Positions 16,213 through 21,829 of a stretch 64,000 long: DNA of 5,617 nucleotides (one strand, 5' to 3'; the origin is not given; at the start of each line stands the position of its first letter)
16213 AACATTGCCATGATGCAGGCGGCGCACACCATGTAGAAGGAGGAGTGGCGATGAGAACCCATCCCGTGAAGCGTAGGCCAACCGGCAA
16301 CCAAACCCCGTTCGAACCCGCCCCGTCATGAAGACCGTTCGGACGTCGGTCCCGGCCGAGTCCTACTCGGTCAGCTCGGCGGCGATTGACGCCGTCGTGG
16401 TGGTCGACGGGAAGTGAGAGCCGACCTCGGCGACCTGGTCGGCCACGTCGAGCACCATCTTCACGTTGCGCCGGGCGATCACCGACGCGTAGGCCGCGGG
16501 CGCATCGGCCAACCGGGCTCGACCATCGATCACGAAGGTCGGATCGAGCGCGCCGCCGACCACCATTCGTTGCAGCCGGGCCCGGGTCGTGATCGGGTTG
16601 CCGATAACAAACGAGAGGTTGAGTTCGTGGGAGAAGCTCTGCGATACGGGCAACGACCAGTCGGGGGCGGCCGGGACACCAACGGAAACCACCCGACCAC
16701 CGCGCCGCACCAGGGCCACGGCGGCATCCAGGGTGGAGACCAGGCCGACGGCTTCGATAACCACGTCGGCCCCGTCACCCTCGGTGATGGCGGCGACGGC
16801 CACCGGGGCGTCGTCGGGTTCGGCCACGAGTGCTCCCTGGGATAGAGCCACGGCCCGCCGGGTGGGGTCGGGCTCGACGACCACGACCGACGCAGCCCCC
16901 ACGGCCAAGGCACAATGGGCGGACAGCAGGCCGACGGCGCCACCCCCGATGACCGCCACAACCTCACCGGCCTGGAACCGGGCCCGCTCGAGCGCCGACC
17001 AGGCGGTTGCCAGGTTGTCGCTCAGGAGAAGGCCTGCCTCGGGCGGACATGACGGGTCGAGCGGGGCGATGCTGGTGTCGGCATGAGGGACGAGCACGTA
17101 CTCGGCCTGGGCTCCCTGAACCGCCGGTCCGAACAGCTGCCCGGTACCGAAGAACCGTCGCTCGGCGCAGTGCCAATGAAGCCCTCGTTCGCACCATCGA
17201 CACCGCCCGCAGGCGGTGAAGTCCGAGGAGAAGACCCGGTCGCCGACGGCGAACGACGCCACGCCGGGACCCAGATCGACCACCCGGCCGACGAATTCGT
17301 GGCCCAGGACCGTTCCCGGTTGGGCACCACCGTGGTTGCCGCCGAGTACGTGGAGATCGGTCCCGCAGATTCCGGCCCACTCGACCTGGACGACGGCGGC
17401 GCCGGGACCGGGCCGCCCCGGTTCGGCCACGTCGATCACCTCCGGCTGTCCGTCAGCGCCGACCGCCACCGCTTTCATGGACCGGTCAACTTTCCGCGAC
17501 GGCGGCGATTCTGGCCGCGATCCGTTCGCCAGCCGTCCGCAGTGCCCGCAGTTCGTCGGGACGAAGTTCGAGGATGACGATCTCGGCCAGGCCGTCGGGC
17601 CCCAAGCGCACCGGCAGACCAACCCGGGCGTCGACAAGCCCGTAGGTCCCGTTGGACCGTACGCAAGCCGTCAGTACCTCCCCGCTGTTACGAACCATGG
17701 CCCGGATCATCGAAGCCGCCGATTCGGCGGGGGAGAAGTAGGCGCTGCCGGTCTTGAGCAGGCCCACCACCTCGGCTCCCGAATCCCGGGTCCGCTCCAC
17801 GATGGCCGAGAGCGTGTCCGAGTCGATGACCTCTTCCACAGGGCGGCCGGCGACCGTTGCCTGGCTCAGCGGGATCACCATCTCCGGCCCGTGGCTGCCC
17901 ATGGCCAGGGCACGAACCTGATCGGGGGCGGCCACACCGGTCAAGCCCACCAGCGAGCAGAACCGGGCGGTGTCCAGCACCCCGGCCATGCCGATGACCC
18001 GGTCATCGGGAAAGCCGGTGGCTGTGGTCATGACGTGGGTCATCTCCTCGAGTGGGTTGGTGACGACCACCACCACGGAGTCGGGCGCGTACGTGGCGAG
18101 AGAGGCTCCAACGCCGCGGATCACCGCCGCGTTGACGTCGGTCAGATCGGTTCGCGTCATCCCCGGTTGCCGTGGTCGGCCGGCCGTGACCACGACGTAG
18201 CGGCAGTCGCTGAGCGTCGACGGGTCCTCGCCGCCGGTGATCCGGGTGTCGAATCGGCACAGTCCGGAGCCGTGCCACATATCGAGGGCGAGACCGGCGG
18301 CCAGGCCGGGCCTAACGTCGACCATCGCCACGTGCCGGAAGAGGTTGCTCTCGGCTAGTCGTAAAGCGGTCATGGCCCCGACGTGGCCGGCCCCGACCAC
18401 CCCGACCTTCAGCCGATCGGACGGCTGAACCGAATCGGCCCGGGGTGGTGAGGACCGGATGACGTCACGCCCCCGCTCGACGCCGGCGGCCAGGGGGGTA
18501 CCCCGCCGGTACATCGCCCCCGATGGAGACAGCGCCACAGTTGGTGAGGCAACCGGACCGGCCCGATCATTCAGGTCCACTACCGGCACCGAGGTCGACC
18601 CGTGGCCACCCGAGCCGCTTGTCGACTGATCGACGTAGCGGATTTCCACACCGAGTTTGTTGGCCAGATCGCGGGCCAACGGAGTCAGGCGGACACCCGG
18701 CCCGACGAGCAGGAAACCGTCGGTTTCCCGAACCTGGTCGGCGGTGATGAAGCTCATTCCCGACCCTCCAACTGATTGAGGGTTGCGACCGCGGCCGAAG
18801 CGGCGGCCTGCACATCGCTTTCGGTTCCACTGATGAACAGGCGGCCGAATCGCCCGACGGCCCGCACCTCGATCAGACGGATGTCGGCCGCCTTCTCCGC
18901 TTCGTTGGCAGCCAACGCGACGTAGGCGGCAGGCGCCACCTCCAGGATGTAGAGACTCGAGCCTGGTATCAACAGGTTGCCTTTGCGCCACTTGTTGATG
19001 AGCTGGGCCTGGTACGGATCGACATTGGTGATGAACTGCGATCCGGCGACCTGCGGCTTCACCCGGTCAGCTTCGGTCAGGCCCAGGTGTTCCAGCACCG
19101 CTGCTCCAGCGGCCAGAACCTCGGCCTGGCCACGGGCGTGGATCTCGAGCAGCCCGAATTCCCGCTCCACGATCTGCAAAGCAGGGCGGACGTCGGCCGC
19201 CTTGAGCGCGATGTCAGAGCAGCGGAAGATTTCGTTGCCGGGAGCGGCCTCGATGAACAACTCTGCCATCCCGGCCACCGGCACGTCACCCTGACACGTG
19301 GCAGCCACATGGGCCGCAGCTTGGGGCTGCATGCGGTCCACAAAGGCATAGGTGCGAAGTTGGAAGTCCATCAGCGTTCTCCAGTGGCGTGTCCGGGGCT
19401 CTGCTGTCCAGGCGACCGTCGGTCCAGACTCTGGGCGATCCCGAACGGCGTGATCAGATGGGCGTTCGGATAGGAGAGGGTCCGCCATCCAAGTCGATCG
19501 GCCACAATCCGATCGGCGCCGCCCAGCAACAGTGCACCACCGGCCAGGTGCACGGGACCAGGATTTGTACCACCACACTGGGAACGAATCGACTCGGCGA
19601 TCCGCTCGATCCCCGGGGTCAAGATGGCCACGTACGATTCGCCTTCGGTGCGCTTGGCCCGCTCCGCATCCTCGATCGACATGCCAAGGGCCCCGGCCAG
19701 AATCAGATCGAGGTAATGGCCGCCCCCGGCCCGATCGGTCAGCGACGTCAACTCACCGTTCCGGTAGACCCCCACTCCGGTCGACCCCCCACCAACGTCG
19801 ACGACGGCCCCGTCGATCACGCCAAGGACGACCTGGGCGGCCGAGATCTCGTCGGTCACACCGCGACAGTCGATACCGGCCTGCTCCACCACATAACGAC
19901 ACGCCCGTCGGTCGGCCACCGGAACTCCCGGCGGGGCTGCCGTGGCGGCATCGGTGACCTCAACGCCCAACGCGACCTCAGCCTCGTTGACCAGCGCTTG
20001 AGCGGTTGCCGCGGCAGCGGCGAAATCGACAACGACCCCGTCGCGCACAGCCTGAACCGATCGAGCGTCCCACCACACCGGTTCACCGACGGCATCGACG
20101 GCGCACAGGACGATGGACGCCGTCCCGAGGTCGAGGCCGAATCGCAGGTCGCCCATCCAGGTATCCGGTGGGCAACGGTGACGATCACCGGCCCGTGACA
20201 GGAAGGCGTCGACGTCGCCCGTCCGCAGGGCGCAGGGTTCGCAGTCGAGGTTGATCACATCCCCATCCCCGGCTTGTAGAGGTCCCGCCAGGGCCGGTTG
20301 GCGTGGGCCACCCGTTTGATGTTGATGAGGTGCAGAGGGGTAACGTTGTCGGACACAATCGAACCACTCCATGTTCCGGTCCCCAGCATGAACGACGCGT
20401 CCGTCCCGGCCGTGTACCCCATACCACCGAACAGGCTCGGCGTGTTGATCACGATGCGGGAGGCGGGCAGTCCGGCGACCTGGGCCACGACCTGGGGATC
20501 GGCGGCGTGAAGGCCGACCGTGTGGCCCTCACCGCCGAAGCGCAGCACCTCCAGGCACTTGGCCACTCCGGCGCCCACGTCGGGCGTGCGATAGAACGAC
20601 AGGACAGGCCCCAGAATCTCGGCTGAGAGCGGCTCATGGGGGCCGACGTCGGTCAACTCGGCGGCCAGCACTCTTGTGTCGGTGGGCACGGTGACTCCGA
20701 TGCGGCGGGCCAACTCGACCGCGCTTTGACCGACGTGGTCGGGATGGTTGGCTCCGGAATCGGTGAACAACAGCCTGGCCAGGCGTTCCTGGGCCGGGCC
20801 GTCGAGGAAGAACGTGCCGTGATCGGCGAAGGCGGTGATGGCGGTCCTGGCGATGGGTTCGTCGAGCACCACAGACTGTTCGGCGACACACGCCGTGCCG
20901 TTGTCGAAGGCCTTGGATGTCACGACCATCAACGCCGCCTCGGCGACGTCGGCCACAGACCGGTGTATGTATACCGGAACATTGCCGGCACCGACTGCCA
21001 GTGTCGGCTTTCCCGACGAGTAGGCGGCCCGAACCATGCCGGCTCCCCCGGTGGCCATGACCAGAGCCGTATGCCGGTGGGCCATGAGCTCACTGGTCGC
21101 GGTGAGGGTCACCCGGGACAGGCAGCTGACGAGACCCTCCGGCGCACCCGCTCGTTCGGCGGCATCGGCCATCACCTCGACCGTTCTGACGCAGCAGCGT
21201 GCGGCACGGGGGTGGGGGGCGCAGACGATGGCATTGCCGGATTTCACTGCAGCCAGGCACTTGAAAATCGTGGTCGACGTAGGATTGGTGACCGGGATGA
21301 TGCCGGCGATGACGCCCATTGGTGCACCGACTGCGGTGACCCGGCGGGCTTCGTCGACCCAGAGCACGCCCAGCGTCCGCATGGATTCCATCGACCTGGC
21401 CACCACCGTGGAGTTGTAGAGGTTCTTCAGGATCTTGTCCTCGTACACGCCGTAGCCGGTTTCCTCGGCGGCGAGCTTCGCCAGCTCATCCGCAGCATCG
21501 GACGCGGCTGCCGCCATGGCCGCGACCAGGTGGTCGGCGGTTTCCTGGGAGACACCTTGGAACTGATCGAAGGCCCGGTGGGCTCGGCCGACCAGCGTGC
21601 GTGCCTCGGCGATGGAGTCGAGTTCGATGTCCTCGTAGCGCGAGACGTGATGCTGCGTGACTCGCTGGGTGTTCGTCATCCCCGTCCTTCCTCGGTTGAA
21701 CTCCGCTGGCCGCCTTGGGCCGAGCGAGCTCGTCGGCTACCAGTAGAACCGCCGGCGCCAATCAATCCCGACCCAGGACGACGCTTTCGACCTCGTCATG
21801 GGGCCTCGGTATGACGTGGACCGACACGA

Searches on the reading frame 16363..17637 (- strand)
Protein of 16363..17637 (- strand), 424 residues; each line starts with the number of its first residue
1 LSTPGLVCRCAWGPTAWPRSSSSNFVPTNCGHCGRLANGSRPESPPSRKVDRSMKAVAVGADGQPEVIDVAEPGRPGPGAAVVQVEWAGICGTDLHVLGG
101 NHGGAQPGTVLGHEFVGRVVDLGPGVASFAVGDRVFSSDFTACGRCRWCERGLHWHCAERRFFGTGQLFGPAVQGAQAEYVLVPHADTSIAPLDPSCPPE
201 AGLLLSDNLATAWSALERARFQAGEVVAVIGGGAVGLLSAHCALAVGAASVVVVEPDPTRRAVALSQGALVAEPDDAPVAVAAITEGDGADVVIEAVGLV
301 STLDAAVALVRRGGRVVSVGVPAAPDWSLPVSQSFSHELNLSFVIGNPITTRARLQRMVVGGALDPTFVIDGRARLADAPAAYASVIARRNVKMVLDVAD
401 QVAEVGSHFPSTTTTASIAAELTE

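Call 20: search_protein_families(library=pfam, proteins=[window:16363-17637:-], max_evalue=0.001)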
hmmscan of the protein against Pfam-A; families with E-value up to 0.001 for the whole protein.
window:16363-17637:- (424 aa): 5 families
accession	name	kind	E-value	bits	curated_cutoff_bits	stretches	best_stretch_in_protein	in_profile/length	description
PF08240.17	ADH_N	-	9e-26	90.6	23.5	1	77-187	1-98/104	Alcohol dehydrogenase GroES-like domain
PF00107.32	ADH_zinc_N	-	1.8e-19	70.4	31.8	1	234-345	1-113/129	Zinc-binding dehydrogenase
PF13602.12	ADH_zinc_N_2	-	1.2e-06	29.9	27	1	280-391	13-128/134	Zinc-binding dehydrogenase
PF16912.11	Glu_dehyd_C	-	4.4e-05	23.5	34.9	1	219-332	25-140/211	Glucose dehydrogenase C-terminus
PF01266.30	DAO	-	0.00025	21.1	27.9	1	227-314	2-89/353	FAD dependent oxidoreductase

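Call 67: search_protein_families(library=ncbifam, proteins=[window:16363-17637:-], max_evalue=0.00001)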
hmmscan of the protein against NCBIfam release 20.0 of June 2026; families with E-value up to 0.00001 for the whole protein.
window:16363-17637:- (424 aa): 21 families
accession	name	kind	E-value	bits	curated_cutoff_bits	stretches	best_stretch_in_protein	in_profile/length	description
NF041097.1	keto_inos_dh_IolM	equivalog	3e-40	138.1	450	1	49-396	24-387/389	scyllo-inosose 3-dehydrogenase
NF003808.0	PRK05396.1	equivalog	6.7e-38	130.4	380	1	68-397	16-339/341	L-threonine 3-dehydrogenase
TIGR00692.1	tdh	equivalog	1.8e-37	129.1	458.35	1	68-324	14-265/340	L-threonine 3-dehydrogenase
TIGR03366.1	HpnZ_proposed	hypoth_equivalog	3.6e-36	125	328.1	1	78-321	5-254/315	putative phosphonate catabolism associated alcohol dehydrogenase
TIGR03451.1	mycoS_dep_FDH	equivalog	8.4e-35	120.2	512.9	1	66-338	15-295/358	S-(hydroxymethyl)mycothiol dehydrogenase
TIGR03989.1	Rxyl_3153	subfamily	2.4e-34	119.2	440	1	60-332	9-299/370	NDMA-dependent alcohol dehydrogenase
NF006940.0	PRK09422.1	equivalog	1.2e-33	116.5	344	1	54-334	1-273/338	alcohol dehydrogenase AdhP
NF010344.0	PRK13771.1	subfamily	1.2e-32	113.3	349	1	54-331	1-267/334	putative alcohol dehydrogenase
NF007375.0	PRK09880.1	equivalog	1.2e-30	106.4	469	1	81-341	30-286/344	L-idonate 5-dehydrogenase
NF041172.1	AcrlCoa_red_Thmprot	equivalog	2.8e-30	105.4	500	1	54-321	1-257/334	acryloyl-CoA reductase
NF007642.0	PRK10309.1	equivalog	5.7e-25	88.3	550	1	54-320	1-260/347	galactitol-1-phosphate 5-dehydrogenase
TIGR02819.1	fdhA_non_GSH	equivalog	9.5e-24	83.7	636.95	1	81-298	39-266/397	formaldehyde dehydrogenase, glutathione-independent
NF007489.0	PRK10083.1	equivalog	1.1e-22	80.5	376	1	55-325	2-264/339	Zn-dependent oxidoreductase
TIGR02822.1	adh_fam_2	subfamily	2.5e-22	79.4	283.5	1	73-294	22-238/329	zinc-binding alcohol dehydrogenase family protein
TIGR02818.1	adh_III_F_hyde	equivalog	1e-20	74.2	543.95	1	56-324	4-291/368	S-(hydroxymethyl)glutathione dehydrogenase/class III alcohol dehydrogenase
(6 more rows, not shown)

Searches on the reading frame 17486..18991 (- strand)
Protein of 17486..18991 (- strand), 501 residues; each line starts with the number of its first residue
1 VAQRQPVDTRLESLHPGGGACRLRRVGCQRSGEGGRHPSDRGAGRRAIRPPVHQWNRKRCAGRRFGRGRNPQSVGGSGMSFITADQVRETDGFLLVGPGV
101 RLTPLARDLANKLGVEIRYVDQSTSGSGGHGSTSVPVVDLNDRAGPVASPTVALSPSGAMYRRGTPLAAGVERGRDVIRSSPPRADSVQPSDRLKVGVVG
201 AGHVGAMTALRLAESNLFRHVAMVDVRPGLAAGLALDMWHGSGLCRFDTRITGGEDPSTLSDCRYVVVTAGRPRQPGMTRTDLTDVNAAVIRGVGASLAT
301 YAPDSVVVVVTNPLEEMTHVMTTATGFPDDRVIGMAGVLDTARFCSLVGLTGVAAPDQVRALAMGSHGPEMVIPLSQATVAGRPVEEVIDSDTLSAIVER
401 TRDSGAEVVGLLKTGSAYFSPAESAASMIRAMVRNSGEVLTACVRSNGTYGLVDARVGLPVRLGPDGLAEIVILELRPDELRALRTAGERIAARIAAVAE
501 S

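Call 20: search_protein_families(library=pfam, proteins=[window:17486-18991:-], max_evalue=0.001)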
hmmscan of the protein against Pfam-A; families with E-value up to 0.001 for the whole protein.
window:17486-18991:- (501 aa): 3 families
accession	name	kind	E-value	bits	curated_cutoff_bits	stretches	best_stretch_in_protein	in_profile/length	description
PF00056.29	Ldh_1_N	-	1.4e-34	119.6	27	1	195-334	2-141/141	lactate/malate dehydrogenase, NAD binding domain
PF02866.23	Ldh_1_C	-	8.5e-23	81.7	22.6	1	339-499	3-171/174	lactate/malate dehydrogenase, alpha/beta C-terminal domain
PF02817.22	E3_binding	-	0.00095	19.8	23.7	0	100-131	1-28/36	e3 binding domain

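Call 67: search_protein_families(library=ncbifam, proteins=[window:17486-18991:-], max_evalue=0.00001)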
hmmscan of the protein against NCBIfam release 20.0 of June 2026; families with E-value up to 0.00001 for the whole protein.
window:17486-18991:- (501 aa): 11 families
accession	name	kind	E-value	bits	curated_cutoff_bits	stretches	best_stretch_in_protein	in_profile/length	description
NF004863.0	PRK06223.1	subfamily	6e-92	308.1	283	1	193-499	3-308/313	malate dehydrogenase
TIGR01763.1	MalateDH_bact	equivalog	2.9e-85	286.1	351.85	1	193-493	1-300/305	malate dehydrogenase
TIGR01771.1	L-LDH-NAD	equivalog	3.6e-53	180.8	303.55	1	198-490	1-296/299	L-lactate dehydrogenase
NF000824.0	PRK00066.1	subfamily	9.4e-49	166.4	339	1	194-495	7-311/316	L-lactate dehydrogenase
NF041314.1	Malate_DH_Halo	equivalog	3.3e-42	144.7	550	1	195-496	3-301/304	malate dehydrogenase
TIGR01772.1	MDH_euk_gproteo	equivalog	1.7e-29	103.1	273.05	1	195-495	1-304/313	malate dehydrogenase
TIGR01759.1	MalateDH-SF1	subfamily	1.3e-22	80.3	345.65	1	196-476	6-305/327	malate dehydrogenase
NF003916.0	PRK05442.1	equivalog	3.9e-22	78.6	271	1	249-472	67-296/328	malate dehydrogenase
TIGR01758.1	MDH_euk_cyt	equivalog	4.4e-12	46.1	470.4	1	262-451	75-274/324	malate dehydrogenase, NAD-dependent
TIGR01757.1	Malate-DH_plant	equivalog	2.4e-11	42.9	598.3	1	254-472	111-337/387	malate dehydrogenase, NADP-dependent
TIGR01756.1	LDH_protist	equivalog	3.4e-07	29.7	486.25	1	249-383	47-183/313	lactate dehydrogenase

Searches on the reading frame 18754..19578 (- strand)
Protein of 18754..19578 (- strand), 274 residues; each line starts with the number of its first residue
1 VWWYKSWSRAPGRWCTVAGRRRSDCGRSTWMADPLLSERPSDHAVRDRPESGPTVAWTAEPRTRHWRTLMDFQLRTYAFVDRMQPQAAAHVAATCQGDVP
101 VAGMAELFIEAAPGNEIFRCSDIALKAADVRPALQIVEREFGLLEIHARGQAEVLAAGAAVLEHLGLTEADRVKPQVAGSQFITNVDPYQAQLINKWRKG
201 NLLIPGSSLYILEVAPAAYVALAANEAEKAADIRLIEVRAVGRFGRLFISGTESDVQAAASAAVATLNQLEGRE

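Call 20: search_protein_families(library=pfam, proteins=[window:18754-19578:-], max_evalue=0.001)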
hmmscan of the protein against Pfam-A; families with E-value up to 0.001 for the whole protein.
window:18754-19578:- (274 aa): 1 family
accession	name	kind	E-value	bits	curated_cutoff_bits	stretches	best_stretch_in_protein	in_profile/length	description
PF00936.24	BMC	-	1.6e-09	38.1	24.5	1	211-267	4-61/75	BMC domain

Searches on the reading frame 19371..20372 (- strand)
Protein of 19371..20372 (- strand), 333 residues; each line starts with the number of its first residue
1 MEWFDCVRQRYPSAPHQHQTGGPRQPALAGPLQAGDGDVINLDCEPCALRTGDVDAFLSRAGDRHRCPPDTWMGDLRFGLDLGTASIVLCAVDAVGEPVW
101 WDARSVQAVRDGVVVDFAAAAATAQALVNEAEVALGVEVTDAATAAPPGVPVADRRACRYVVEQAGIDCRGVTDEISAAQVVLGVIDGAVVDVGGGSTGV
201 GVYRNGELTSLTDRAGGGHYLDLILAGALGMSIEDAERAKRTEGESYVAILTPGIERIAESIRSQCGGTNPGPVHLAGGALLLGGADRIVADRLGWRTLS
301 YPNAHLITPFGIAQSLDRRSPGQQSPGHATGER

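Call 20: search_protein_families(library=pfam, proteins=[window:19371-20372:-], max_evalue=0.001)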
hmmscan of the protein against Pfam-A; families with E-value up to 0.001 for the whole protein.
window:19371-20372:- (333 aa): 4 families
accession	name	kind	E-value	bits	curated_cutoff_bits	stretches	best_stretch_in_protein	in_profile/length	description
PF11104.14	PilM_2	-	6.1e-07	29.1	27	1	189-298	183-302/340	Type IV pilus assembly protein PilM;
PF14450.12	FtsA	-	2.6e-06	28.3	31.8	1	189-249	1-61/127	Cell division protein FtsA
PF06723.19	MreB_Mbl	-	4.6e-06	26.2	27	1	105-221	59-180/327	MreB/Mbl protein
PF08841.16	DDR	-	0.00085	18.9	24.6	0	188-242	135-190/328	Diol dehydratase reactivase ATPase-like domain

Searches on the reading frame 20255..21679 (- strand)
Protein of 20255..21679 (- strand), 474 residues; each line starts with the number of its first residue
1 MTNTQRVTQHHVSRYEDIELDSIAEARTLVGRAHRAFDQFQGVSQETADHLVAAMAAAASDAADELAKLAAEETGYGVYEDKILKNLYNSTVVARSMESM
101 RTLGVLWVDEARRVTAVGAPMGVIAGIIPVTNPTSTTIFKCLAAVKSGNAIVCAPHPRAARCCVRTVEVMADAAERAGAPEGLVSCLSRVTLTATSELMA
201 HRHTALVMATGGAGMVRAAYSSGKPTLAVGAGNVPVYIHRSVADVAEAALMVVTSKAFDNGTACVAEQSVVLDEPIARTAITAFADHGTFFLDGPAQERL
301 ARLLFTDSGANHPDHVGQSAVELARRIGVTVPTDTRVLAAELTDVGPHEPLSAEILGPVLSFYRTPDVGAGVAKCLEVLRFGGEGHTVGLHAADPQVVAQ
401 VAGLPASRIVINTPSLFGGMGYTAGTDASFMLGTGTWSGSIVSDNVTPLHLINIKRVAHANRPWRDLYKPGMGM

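Call 3: search_protein_families(library=pfam, proteins=[window:20255-21679:-], max_evalue=0.01)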
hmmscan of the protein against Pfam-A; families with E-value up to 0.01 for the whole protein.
window:20255-21679:- (474 aa): 1 family
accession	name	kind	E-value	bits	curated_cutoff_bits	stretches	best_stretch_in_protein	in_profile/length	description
PF00171.27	Aldedh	-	2.9e-23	82.6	23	1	20-286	25-291/461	Aldehyde dehydrogenase family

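Call 67: search_protein_families(library=ncbifam, proteins=[window:20255-21679:-], max_evalue=0.00001)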
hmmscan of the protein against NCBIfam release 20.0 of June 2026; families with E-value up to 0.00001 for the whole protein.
window:20255-21679:- (474 aa): 29 families (the best 25 are shown)
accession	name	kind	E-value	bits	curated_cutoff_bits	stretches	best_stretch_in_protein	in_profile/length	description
TIGR02518.1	EutH_ACDH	equivalog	1.4e-144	482.6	620.1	1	17-467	1-451/488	acetaldehyde dehydrogenase (acetylating)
NF010378.0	PRK13805.1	equivalog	1.9e-143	479.3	951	1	19-461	9-453/872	bifunctional acetaldehyde-CoA/alcohol dehydrogenase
NF047625.1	AcylSulfactDhSauS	equivalog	4.9e-94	315.7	600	1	27-459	7-442/464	acylating sulfoacetaldehyde dehydrogenase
NF011927.0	PRK15398.1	subfamily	9.5e-70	235.5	403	1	28-439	40-443/465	aldehyde dehydrogenase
NF040648.1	lactal_redase_Meth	equivalog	1.5e-17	63.8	650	1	18-365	27-378/463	lactaldehyde dehydrogenase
TIGR01780.1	SSADH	subfamily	2.3e-12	46.5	646.35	1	18-284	13-280/448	succinate-semialdehyde dehydrogenase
TIGR01804.1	BADH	equivalog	3.4e-12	45.6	668.6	1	30-277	41-289/467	betaine-aldehyde dehydrogenase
NF001221.0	PRK00197.1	equivalog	7.6e-12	44.7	289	1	113-285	109-279/418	glutamate-5-semialdehyde dehydrogenase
TIGR02299.1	HpaE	equivalog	1.3e-11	43.8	638.35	1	28-285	42-299/488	5-carboxymethyl-2-hydroxymuconate semialdehyde dehydrogenase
TIGR03250.1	PhnAcAld_DH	equivalog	1.3e-11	43.8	635.65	1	108-289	126-305/472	phosphonoacetaldehyde dehydrogenase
TIGR00407.1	proA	equivalog_domain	1.8e-11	43.5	317.45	1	109-283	92-264/398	glutamate-5-semialdehyde dehydrogenase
NF010000.0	PRK13473.1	subfamily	3.5e-11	42.4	615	1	19-301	34-317/475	aminobutyraldehyde dehydrogenase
NF042993.1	AlphKGSA_gudD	equivalog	4.6e-11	42.1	770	1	25-276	43-295/481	alpha-ketoglutaric semialdehyde dehydrogenase GucD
NF047626.1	SulfactDhSafD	equivalog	5.8e-11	42.1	700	1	9-335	11-338/454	sulfoacetaldehyde dehydrogenase SafD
NF007352.0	PRK09847.1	equivalog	1.4e-09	37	850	1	115-361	152-404/495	aldehyde dehydrogenase PuuC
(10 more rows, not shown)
